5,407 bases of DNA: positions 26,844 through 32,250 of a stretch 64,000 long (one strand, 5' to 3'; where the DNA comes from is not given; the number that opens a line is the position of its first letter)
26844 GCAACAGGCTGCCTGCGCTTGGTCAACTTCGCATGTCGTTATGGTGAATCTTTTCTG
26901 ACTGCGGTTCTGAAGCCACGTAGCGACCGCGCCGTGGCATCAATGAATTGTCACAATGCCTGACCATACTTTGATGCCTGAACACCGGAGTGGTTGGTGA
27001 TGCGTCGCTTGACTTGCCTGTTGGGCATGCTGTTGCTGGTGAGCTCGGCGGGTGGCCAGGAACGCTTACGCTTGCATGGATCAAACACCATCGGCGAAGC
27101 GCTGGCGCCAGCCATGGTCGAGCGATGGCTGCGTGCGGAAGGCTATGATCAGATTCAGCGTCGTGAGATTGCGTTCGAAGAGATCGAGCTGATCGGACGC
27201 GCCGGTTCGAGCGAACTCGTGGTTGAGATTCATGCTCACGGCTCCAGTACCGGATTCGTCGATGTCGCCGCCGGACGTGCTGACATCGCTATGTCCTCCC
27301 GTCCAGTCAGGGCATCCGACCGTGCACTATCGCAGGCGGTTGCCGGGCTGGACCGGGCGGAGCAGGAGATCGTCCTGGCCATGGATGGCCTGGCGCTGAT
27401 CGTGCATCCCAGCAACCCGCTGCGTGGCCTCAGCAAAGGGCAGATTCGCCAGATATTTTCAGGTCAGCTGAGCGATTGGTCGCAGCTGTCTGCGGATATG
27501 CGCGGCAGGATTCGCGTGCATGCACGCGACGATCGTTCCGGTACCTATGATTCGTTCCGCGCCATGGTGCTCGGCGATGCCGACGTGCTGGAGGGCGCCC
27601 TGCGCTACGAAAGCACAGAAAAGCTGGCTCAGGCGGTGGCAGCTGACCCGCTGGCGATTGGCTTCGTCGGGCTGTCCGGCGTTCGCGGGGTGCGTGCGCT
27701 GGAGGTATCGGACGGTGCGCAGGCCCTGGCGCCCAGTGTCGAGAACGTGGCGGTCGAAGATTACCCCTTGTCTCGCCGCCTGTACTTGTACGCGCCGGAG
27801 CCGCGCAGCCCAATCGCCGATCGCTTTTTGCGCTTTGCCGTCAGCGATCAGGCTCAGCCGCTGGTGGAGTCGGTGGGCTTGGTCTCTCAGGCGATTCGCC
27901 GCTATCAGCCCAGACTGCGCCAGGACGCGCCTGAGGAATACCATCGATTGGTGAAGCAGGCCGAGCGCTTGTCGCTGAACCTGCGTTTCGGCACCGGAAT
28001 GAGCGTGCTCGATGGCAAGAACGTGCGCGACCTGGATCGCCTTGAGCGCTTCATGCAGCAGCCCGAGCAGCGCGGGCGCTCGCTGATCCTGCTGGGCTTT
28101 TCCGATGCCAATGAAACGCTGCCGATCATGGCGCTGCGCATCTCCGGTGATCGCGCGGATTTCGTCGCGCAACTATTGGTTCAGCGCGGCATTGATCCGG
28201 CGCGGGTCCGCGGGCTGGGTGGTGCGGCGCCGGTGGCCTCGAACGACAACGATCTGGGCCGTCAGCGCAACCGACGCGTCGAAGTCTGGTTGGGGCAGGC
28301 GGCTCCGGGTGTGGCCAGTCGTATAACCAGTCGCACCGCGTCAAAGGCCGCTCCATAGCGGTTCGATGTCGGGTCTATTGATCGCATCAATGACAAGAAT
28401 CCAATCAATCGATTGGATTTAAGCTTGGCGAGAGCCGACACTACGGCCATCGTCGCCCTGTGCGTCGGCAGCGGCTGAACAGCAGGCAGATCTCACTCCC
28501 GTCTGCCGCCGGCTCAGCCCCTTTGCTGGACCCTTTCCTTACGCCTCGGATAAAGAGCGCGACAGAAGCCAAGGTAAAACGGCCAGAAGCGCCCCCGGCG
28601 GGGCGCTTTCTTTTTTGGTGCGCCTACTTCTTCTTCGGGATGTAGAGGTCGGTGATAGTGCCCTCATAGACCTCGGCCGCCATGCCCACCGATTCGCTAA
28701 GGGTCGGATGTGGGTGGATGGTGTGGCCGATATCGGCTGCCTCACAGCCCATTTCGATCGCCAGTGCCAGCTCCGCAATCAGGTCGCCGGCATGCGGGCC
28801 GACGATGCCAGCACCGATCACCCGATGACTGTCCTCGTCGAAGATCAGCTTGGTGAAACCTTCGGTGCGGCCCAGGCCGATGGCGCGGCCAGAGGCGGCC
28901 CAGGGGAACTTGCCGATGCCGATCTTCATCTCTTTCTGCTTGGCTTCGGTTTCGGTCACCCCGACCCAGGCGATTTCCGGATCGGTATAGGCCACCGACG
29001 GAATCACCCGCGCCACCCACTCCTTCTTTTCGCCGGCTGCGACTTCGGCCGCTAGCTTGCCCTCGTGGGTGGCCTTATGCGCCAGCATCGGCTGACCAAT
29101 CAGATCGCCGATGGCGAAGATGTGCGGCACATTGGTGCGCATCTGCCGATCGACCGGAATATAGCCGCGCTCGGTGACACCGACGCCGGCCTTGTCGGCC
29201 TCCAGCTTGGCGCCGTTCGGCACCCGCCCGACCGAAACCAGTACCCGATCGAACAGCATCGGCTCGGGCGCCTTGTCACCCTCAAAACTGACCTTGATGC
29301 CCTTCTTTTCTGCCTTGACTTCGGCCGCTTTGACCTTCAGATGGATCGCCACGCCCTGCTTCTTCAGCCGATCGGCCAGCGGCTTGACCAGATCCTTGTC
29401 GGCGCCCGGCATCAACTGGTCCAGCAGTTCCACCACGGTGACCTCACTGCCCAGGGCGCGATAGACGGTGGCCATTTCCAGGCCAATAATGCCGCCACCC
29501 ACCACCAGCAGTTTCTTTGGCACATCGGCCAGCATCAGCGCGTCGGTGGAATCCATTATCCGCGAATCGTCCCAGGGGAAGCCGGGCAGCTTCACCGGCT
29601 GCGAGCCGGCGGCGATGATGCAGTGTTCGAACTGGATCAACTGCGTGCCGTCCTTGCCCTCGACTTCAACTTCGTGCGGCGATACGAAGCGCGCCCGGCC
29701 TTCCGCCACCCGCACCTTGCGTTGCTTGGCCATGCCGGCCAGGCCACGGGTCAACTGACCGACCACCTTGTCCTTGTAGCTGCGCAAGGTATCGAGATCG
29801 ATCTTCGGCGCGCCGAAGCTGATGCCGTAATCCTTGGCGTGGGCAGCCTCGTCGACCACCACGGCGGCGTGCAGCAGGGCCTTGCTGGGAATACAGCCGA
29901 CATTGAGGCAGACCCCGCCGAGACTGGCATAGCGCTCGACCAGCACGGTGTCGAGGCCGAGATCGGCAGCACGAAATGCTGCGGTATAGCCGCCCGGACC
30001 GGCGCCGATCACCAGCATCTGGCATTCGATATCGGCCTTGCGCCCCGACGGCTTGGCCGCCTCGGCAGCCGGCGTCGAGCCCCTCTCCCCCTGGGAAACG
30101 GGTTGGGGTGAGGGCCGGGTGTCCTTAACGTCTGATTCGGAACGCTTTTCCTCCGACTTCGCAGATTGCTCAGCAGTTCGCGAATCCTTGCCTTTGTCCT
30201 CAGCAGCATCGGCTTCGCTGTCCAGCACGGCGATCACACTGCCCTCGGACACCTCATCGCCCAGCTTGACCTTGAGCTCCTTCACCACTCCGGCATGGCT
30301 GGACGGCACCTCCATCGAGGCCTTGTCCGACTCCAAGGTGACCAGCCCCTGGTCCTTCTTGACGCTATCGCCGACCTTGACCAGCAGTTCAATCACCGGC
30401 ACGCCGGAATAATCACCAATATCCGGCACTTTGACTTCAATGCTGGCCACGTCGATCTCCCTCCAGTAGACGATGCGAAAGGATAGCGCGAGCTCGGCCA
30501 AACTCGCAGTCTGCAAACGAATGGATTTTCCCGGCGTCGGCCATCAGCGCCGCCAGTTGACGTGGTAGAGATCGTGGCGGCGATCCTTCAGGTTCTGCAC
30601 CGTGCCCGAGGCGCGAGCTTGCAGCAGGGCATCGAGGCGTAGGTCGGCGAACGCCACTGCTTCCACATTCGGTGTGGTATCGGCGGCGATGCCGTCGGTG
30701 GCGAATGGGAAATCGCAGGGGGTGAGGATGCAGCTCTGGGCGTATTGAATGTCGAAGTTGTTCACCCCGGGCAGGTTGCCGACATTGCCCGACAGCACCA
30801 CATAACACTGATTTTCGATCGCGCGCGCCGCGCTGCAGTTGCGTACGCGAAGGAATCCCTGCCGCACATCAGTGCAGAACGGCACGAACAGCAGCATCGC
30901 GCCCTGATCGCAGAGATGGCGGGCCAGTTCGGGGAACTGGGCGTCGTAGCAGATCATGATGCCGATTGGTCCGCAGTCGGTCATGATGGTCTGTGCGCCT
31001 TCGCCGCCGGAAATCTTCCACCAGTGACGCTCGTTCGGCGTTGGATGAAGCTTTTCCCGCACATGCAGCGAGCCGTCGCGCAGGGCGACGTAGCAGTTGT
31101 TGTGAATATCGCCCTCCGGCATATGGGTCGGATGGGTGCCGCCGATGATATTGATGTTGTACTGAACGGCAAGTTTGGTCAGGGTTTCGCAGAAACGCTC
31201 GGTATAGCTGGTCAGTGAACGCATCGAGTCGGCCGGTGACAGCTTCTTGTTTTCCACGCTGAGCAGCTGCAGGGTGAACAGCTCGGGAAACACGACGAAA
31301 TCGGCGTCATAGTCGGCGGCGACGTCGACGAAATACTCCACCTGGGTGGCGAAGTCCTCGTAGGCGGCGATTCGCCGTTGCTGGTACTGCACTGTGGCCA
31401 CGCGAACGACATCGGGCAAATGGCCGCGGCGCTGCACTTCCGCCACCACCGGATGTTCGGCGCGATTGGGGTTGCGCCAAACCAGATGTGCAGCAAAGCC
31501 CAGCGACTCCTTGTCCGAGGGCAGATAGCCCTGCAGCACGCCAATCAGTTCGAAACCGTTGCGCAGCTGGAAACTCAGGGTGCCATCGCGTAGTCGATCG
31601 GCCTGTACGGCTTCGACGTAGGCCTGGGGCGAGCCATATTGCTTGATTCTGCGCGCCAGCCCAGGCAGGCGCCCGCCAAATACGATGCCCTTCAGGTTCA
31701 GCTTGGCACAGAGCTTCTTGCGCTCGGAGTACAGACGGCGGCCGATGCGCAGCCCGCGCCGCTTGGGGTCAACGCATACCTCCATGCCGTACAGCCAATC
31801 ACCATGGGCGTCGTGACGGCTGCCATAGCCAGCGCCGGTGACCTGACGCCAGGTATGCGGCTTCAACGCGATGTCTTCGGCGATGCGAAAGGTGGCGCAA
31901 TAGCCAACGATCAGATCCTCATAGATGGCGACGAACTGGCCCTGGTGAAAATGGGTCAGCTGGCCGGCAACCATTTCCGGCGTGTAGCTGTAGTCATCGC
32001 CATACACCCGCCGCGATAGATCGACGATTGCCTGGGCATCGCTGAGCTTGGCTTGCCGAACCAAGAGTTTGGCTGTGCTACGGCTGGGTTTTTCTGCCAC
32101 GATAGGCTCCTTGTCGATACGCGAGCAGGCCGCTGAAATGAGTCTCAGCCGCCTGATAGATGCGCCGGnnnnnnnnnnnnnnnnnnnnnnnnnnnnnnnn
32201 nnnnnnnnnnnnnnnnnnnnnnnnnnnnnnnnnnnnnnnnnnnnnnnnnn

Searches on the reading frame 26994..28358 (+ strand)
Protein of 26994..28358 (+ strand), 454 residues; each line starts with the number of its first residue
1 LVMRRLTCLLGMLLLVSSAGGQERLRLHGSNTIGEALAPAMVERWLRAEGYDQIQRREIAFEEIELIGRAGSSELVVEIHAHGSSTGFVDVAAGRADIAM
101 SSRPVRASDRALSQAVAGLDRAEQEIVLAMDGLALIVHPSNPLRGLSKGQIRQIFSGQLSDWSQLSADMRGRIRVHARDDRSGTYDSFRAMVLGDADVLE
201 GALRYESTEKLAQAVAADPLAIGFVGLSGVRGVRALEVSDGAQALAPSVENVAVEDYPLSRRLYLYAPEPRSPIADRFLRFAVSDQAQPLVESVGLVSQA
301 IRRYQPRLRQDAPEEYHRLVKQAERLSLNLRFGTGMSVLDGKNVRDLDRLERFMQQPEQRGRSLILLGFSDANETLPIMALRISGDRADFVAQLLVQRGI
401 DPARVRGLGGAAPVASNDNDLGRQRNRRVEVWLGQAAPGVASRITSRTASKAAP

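Call 95: search_protein_families(library=pfam, proteins=[window:26994-28358:+], max_evalue=0.00001)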
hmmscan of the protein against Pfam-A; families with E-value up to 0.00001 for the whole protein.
window:26994-28358:+ (454 aa): 3 families
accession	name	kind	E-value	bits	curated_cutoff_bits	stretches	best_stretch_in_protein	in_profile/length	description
PF12849.12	PBP_like_2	-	1.1e-28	101.2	27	1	77-285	40-266/267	PBP superfamily domain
PF00691.25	OmpA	-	1.5e-09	38.5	27.2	1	332-427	2-98/98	OmpA family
PF12727.12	PBP_like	-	3.8e-09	36.4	27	1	73-227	9-151/193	PBP superfamily domain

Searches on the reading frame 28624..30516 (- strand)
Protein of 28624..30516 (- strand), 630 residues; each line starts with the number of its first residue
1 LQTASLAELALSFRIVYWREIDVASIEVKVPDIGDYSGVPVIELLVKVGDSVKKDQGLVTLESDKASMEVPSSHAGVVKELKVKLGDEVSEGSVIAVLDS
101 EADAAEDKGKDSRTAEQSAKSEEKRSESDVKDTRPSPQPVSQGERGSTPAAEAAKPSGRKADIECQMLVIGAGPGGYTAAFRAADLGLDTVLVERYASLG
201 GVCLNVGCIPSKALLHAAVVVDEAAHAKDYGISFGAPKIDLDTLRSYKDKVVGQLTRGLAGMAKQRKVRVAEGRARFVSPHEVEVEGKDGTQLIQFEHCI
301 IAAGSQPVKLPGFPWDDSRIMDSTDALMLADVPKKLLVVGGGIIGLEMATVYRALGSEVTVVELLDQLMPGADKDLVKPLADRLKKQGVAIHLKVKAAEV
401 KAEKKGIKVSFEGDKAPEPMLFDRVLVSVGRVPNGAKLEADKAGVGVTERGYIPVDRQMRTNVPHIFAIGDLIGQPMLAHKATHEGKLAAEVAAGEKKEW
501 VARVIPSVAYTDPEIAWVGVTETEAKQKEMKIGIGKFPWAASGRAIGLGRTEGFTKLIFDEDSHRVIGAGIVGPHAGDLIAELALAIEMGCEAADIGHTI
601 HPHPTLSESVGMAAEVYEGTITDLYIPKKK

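Call 95: search_protein_families(library=pfam, proteins=[window:28624-30516:-], max_evalue=0.00001)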
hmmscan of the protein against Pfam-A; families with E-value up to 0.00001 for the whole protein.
window:28624-30516:- (630 aa): 9 families
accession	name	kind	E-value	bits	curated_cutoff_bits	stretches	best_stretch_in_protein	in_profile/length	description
PF07992.20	Pyr_redox_2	-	1.3e-72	245.1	26.1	1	166-486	2-291/291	Pyridine nucleotide-disulphide oxidoreductase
PF02852.28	Pyr_redox_dim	-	6.5e-38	129.8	25.3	1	505-613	1-109/110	Pyridine nucleotide-disulphide oxidoreductase, dimerisation domain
PF00364.28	Biotin_lipoyl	-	1.8e-21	76.1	22.1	1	27-98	2-73/73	Biotin-requiring enzyme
PF00070.33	Pyr_redox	-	4.4e-21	75.6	22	1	335-410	1-78/82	Pyridine nucleotide-disulphide oxidoreductase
PF13738.12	Pyr_redox_3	-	1.5e-10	41.3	30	1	293-470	122-305/305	Pyridine nucleotide-disulphide oxidoreductase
PF12831.13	FAD_oxidored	-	3.7e-08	33.5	27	1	167-204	2-39/416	FAD dependent oxidoreductase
PF01134.28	GIDA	-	5.2e-07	29.5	22.1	1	167-226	2-58/391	Glucose inhibited division protein A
PF13450.12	NAD_binding_8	-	2.1e-06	28.4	21.9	0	169-204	1-36/68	NAD(P)-binding Rossmann-like domain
PF03486.20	HI0933_like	-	9.2e-06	25.7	50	0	166-200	2-36/244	HI0933-like protein Rossmann domain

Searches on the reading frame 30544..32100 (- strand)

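Call 95: search_protein_families(library=pfam, proteins=[window:30544-32100:-], max_evalue=0.00001)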
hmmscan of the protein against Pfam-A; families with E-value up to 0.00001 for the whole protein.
window:30544-32100:- (518 aa): 1 family
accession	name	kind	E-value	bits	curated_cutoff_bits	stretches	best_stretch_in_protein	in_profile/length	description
PF00795.27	CN_hydrolase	-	8e-27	94.6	23.2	1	233-460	1-224/256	Carbon-nitrogen hydrolase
